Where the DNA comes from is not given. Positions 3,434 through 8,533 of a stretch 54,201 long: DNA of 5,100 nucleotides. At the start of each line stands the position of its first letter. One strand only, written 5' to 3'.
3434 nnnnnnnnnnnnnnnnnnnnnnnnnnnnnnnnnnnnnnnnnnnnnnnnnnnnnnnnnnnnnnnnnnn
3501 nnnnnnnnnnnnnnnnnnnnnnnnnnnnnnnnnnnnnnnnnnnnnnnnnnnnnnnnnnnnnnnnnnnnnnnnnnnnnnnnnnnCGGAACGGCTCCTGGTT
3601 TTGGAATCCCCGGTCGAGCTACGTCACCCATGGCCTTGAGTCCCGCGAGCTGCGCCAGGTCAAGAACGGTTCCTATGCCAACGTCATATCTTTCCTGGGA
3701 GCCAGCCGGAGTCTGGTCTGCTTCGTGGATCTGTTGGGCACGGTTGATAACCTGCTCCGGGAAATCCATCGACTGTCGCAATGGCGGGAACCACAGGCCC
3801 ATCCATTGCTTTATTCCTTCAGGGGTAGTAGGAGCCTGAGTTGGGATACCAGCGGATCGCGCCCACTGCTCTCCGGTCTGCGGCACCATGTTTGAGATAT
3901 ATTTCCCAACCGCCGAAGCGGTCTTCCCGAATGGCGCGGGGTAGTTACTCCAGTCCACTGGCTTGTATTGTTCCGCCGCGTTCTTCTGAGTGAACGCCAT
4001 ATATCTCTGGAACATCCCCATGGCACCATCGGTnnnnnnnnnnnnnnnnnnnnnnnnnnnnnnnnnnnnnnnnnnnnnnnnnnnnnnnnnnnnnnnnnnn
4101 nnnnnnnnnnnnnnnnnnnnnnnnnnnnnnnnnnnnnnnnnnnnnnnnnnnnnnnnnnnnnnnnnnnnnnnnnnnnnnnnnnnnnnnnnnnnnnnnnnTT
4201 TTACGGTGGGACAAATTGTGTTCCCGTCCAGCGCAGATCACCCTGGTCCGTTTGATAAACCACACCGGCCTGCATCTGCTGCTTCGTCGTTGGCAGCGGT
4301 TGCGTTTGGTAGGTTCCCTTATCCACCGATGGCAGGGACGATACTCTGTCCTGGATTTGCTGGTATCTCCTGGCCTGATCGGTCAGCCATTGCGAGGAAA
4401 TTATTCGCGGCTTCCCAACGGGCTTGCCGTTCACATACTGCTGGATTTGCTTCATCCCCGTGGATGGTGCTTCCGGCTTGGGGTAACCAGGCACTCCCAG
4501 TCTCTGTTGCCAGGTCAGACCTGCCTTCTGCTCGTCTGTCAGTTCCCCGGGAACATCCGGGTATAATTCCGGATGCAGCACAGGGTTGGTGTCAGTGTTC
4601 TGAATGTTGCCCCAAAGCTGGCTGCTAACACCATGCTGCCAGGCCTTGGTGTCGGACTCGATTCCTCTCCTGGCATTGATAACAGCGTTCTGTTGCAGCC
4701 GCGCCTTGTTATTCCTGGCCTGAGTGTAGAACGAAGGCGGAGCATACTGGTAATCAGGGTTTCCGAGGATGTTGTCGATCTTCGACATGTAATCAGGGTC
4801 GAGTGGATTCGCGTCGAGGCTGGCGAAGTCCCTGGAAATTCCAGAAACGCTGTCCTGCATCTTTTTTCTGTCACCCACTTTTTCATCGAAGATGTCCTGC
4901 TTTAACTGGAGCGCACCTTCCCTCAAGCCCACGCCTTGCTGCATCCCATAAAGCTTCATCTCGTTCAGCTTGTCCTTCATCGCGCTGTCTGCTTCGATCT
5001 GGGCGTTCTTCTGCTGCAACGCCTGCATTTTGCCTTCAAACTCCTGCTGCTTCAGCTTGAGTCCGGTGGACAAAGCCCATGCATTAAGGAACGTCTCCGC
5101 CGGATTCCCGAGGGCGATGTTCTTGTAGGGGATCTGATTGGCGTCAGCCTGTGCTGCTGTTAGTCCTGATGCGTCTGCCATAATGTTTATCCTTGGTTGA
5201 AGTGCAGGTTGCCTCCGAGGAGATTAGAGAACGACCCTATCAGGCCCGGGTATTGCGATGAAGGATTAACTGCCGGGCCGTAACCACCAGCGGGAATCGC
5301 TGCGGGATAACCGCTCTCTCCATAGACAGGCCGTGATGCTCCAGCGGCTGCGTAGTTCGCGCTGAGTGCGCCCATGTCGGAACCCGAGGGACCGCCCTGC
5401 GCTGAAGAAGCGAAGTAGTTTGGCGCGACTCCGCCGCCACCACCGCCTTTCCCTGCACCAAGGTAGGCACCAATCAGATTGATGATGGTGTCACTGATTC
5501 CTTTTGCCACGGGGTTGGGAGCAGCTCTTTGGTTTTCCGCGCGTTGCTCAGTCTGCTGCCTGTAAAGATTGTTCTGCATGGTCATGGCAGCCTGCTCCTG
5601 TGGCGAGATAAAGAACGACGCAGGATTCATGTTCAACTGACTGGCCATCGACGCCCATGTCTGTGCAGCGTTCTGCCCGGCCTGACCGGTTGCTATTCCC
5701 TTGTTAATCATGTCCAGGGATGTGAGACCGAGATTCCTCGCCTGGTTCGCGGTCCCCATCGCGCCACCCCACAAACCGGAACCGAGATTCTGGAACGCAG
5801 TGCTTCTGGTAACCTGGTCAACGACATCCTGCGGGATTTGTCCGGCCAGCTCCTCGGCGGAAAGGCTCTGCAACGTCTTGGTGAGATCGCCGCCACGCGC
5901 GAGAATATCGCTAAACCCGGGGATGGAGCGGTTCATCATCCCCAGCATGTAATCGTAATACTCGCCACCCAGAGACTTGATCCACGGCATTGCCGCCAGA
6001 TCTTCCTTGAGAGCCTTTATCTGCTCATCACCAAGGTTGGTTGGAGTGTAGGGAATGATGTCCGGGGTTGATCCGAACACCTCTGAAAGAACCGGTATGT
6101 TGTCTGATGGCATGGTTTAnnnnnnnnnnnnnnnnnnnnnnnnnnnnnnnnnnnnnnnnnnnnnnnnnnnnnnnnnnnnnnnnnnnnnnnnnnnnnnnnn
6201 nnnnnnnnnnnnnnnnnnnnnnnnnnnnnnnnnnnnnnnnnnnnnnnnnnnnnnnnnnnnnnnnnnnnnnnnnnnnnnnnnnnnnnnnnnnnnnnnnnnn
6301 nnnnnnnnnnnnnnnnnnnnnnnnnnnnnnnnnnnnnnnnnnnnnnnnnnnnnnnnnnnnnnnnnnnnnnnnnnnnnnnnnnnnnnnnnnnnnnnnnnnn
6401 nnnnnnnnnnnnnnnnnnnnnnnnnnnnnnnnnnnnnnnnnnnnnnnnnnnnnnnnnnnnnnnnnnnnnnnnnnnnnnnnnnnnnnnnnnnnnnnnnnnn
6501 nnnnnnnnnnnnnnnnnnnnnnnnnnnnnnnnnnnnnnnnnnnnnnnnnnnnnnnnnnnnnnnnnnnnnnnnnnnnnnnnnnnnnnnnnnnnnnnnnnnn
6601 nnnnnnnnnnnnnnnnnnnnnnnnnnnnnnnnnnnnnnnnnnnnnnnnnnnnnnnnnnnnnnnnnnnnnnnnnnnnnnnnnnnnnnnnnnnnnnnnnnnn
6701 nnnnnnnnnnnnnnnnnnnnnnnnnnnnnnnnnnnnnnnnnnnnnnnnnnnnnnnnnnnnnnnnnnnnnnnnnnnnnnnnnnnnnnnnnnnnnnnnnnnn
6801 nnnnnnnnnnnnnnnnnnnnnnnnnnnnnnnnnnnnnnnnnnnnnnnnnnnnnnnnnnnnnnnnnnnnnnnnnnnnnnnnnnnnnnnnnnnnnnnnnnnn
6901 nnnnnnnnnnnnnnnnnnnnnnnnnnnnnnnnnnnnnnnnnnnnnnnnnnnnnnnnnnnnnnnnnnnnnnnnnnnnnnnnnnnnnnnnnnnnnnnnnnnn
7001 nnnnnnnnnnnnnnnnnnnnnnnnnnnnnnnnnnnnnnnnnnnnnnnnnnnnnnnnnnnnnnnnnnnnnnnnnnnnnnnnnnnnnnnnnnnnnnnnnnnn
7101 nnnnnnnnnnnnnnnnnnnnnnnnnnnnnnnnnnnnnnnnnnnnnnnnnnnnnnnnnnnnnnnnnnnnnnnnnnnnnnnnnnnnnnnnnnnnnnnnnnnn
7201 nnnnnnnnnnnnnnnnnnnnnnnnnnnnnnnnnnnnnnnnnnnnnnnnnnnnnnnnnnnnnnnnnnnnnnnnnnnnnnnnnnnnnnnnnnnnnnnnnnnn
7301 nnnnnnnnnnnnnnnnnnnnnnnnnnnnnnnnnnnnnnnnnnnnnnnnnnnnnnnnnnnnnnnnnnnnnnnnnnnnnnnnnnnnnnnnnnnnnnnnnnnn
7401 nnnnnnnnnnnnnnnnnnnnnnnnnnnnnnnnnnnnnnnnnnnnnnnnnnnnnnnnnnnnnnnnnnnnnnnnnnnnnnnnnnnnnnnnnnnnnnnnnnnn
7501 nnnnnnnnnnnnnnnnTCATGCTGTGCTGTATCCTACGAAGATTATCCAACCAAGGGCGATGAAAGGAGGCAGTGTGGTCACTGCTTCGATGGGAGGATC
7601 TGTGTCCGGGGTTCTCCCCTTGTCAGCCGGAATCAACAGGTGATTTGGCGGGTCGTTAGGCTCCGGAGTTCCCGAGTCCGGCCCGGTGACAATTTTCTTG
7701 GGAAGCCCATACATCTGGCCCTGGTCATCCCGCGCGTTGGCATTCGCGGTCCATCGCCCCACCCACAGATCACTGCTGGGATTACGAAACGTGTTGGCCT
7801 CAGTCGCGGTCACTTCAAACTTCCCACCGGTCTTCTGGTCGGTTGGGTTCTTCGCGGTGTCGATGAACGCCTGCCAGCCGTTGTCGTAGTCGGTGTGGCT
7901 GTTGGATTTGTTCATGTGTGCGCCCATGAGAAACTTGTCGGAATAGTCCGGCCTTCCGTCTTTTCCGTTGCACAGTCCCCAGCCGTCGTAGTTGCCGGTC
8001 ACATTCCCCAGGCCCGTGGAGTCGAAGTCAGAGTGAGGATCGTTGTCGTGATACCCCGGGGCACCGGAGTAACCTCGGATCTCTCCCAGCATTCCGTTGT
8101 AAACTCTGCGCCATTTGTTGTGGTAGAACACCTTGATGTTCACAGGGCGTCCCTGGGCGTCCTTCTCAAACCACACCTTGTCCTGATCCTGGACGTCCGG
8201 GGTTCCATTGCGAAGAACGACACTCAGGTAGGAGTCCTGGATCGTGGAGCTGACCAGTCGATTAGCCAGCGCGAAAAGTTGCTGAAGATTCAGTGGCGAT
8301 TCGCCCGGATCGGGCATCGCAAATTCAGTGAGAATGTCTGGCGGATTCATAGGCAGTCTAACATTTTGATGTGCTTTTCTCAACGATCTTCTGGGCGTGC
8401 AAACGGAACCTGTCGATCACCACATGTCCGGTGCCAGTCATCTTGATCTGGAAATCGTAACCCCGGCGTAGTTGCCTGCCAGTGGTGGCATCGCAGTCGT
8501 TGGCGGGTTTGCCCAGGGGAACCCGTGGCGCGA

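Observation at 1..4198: Hidden 1,977-aa ORF crossing the window junction, absent from the ORF track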

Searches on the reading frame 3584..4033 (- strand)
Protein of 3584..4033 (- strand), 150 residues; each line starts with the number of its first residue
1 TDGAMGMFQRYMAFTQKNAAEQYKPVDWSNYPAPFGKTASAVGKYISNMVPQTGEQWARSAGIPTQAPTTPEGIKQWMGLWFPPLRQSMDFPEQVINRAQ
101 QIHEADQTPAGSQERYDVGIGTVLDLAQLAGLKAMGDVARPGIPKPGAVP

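Call 45: search_protein_representatives(alignment_id=A2)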
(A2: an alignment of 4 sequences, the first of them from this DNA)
Query: 4 sequences, 150 profile positions. Proteins with E-value up to 0.001 (for the whole library): 20; up to 1e-10: 11; up to 1e-30: 2. The best 20 are listed.
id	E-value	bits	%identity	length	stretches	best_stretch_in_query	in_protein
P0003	3.6e-69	247.6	-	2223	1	22-148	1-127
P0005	7.5e-54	197.9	-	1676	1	1-141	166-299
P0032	1.1e-29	119.5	-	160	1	29-146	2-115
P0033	9.7e-29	116.4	-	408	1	11-140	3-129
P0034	1.1e-27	112.9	-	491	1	31-132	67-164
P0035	1.7e-25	105.9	-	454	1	31-132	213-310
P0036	2.4e-23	98.9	-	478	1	15-139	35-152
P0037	3.0e-22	95.4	-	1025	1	37-134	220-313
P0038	1.1e-21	93.5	-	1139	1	36-147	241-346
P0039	2.8e-21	92.2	-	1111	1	29-134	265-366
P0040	9.1e-14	67.8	-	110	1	29-110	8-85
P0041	5.9e-10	55.5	-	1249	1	53-138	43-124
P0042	8.0e-08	48.5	-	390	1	31-143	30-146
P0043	1.0e-07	48.2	-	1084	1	21-134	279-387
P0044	1.5e-07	47.6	-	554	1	19-132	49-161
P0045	2.5e-07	46.9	-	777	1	20-134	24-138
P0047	2.9e-04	37.0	-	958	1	19-146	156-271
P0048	3.9e-04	36.6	-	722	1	36-144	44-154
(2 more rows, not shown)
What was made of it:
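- Closest known: Phage-type polyvalent proteins. Different: Its N-terminal module is very rare, with 20 representatives (call 45).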

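Call 46: search_protein_families(library=pfam, proteins=[P0037, P0038, P0039, P0041, P0043, P0045, P0047, P0048, P0044, P0034], max_evalue=0.01)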
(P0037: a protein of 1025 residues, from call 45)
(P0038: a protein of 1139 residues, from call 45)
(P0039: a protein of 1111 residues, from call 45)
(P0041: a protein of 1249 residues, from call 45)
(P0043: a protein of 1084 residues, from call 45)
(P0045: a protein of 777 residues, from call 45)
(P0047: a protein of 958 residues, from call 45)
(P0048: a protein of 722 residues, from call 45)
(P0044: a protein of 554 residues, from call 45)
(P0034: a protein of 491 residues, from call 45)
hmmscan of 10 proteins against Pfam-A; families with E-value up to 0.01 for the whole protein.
P0037 (1025 aa): 0 families

P0038 (1139 aa): 0 families

P0039 (1111 aa): 0 families

P0041 (1249 aa): 0 families

P0043 (1084 aa): 0 families

P0045 (777 aa): 3 families
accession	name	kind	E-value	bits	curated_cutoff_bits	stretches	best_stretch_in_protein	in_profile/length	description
PF14559.12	TPR_19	-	0.003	18.3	25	1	624-664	4-44/68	Tetratricopeptide repeat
PF13428.12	TPR_14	-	0.0056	17.7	23.5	0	618-651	8-41/44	Tetratricopeptide repeat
PF07076.17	DUF1344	-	0.0086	16.3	23.1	0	447-470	5-28/60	Protein of unknown function (DUF1344)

P0047 (958 aa): 0 families

P0048 (722 aa): 0 families

P0044 (554 aa): 0 families

P0034 (491 aa): 0 families

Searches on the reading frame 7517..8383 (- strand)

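Call 9: search_protein_families(library=phrogs, proteins=[window:7517-8383:-], max_evalue=0.01)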
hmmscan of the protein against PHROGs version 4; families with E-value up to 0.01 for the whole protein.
window:7517-8383:- (288 aa): 1 family
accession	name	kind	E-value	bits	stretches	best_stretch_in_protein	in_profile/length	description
phrog_8469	-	tail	0.0078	16.6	1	94-160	141-173/303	tail fiber protein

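Call 10: search_protein_families(library=pfam, proteins=[window:7517-8383:-], max_evalue=0.01)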
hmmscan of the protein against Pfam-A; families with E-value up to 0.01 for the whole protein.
window:7517-8383:- (288 aa): 0 families
